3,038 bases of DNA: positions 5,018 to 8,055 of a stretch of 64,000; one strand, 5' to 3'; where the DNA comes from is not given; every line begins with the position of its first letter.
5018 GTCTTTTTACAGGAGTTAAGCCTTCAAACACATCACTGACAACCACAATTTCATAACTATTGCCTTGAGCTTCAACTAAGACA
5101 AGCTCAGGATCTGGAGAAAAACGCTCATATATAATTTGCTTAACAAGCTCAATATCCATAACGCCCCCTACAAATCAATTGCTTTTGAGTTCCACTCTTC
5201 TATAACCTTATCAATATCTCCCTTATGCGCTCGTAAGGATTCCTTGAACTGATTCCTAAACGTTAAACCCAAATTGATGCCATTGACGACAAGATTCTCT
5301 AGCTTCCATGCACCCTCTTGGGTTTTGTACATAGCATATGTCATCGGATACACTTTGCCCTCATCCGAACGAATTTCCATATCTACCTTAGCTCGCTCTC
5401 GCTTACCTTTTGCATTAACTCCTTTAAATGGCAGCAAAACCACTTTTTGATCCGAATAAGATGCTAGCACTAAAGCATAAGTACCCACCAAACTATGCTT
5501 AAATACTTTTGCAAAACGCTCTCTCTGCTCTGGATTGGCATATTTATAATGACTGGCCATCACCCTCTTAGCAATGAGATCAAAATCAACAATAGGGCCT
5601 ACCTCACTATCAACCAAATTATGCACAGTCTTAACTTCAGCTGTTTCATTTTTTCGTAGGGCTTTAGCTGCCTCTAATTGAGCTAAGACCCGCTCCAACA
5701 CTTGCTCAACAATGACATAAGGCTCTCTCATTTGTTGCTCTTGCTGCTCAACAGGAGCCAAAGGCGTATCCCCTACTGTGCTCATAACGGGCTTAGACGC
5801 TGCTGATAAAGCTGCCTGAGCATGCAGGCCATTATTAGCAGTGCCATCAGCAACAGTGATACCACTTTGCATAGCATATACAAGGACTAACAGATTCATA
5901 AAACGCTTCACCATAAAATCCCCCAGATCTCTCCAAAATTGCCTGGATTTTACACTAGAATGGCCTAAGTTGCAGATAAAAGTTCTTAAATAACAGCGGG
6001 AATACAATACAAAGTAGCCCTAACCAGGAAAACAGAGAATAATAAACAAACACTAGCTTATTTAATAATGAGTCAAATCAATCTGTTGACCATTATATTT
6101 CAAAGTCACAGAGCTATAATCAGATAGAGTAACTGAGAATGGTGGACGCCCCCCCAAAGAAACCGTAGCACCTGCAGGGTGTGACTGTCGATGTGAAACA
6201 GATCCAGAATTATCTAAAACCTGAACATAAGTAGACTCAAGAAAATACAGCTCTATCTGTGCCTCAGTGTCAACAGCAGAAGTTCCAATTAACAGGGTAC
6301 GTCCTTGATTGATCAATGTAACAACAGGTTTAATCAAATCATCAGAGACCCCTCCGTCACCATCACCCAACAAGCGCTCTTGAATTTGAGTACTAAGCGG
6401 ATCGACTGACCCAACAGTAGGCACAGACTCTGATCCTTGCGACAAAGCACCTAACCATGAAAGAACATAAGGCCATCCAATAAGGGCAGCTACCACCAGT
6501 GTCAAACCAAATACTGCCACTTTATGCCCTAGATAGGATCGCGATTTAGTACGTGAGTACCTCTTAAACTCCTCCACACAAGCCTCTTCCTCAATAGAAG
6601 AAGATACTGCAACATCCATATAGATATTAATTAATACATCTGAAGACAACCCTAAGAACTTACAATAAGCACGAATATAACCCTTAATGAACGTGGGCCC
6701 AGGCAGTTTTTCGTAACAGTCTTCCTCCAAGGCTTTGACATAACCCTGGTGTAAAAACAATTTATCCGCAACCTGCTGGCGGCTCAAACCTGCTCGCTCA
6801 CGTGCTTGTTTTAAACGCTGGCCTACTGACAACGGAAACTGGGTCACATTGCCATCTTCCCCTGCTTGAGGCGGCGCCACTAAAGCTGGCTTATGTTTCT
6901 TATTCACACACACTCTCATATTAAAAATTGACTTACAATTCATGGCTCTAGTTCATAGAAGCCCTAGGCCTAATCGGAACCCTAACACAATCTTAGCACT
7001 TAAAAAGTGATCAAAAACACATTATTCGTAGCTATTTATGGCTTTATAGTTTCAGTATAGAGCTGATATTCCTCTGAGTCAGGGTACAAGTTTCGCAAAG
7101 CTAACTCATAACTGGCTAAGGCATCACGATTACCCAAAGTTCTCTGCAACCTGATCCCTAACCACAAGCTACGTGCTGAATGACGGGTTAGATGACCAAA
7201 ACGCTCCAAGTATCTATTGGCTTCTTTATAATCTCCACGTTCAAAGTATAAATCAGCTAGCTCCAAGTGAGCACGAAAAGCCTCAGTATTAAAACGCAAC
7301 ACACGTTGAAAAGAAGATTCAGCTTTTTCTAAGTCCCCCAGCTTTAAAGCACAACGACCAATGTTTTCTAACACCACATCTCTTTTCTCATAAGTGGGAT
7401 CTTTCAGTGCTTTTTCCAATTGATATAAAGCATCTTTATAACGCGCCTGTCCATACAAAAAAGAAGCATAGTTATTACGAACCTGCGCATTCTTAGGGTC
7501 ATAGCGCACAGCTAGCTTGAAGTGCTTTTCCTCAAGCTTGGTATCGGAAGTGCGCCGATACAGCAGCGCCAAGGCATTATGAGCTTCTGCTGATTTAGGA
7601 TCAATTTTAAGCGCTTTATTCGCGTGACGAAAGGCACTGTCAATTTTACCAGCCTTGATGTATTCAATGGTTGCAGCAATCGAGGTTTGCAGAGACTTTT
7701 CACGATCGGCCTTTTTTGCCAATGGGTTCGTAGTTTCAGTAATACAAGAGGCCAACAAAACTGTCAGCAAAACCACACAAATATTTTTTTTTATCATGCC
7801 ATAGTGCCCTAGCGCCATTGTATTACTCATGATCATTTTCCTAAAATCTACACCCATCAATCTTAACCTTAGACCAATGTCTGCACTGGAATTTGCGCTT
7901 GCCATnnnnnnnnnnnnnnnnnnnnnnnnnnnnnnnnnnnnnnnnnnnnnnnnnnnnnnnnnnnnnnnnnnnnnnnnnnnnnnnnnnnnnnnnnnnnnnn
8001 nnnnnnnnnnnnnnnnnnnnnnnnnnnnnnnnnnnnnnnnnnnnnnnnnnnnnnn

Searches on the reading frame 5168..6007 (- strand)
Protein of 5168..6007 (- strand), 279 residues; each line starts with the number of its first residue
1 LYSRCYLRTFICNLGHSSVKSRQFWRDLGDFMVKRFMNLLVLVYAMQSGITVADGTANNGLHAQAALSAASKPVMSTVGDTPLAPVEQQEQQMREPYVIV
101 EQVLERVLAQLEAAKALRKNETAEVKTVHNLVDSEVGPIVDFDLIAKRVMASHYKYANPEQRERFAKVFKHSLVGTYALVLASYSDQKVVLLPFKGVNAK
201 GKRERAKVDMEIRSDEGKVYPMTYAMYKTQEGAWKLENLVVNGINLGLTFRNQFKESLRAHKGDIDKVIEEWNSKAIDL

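Call 81: search_protein_families(library=pfam, proteins=[window:5168-6007:-], max_evalue=0.00001)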
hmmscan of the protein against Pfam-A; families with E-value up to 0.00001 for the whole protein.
window:5168-6007:- (279 aa): 1 family
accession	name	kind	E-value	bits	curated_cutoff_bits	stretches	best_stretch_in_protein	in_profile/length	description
PF05494.18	MlaC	-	2.6e-39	135.1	26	1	102-273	2-165/166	MlaC protein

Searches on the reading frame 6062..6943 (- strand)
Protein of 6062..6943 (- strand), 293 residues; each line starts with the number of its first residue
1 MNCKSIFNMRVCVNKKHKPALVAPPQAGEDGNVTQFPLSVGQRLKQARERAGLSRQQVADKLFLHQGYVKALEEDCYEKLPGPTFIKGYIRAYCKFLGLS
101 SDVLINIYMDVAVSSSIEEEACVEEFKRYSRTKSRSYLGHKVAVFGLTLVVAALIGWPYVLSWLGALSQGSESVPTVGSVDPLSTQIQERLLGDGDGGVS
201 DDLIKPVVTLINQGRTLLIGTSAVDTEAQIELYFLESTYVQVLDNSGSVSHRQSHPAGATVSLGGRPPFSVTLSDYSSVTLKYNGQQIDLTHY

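Call 81: search_protein_families(library=pfam, proteins=[window:6062-6943:-], max_evalue=0.00001)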
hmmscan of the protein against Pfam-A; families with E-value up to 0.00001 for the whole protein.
window:6062-6943:- (293 aa): 4 families
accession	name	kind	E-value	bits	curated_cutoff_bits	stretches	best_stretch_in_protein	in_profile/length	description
PF13413.12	HTH_25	-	8e-22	77.3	24.6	1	43-102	1-60/62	Helix-turn-helix domain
PF13464.11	RodZ_C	-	8.6e-11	42.1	23.9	1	232-292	2-62/72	RodZ C-terminal domain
PF13560.12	HTH_31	-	2.9e-06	27.9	27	1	41-88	3-49/64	Helix-turn-helix domain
PF12844.13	HTH_19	-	7.3e-06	26.2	30.2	0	41-106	1-60/64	Helix-turn-helix domain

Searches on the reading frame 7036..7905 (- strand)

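Call 81: search_protein_families(library=pfam, proteins=[window:7036-7905:-], max_evalue=0.00001)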
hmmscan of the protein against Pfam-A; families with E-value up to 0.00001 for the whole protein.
window:7036-7905:- (289 aa): 14 families
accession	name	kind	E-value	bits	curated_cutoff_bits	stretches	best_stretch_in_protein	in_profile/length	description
PF14559.12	TPR_19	-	3.1e-16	59.9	25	1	186-235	1-50/68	Tetratricopeptide repeat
PF13431.12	TPR_17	-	2.3e-15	55.9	24.4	0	95-122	2-29/34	Tetratricopeptide repeat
PF07719.23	TPR_2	-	3.8e-15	55.1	27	0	179-206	4-31/34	Tetratricopeptide repeat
PF13432.12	TPR_16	-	3.6e-14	53.3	32.7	1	183-229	4-50/65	Tetratricopeptide repeat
PF13424.12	TPR_12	-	8.5e-13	48.7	30.1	1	179-235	6-70/77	Tetratricopeptide repeat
PF13181.12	TPR_8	-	6.5e-12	45.1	25.7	0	180-205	5-30/34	Tetratricopeptide repeat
PF00515.34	TPR_1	-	1.3e-11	44.3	27.8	0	181-206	6-31/34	Tetratricopeptide repeat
PF13414.12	TPR_11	-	3.8e-11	42.9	26.8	1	82-116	4-38/42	TPR repeat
PF13428.12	TPR_14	-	1.2e-10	41.5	23.5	0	82-114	11-43/44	Tetratricopeptide repeat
PF13174.12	TPR_6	-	6.1e-08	33.3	26.3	0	212-236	2-26/33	Tetratricopeptide repeat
PF12895.13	ANAPC3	-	8.3e-08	32.8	27.2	0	133-201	16-81/82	Anaphase-promoting complex, cyclosome, subunit 3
PF25064.1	ARM_TT21_5th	-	7.1e-07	30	27.8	0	86-175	15-107/117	TT21 fifth ARM repeats domain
PF23914.1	TPR_CcmH_CycH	-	2.3e-06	28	42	0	183-241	57-118/158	Cytochrome c-type biogenesis protein H TPR domain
PF13429.12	TPR_15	-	8e-06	25.9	26.2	0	72-232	113-270/280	Tetratricopeptide repeat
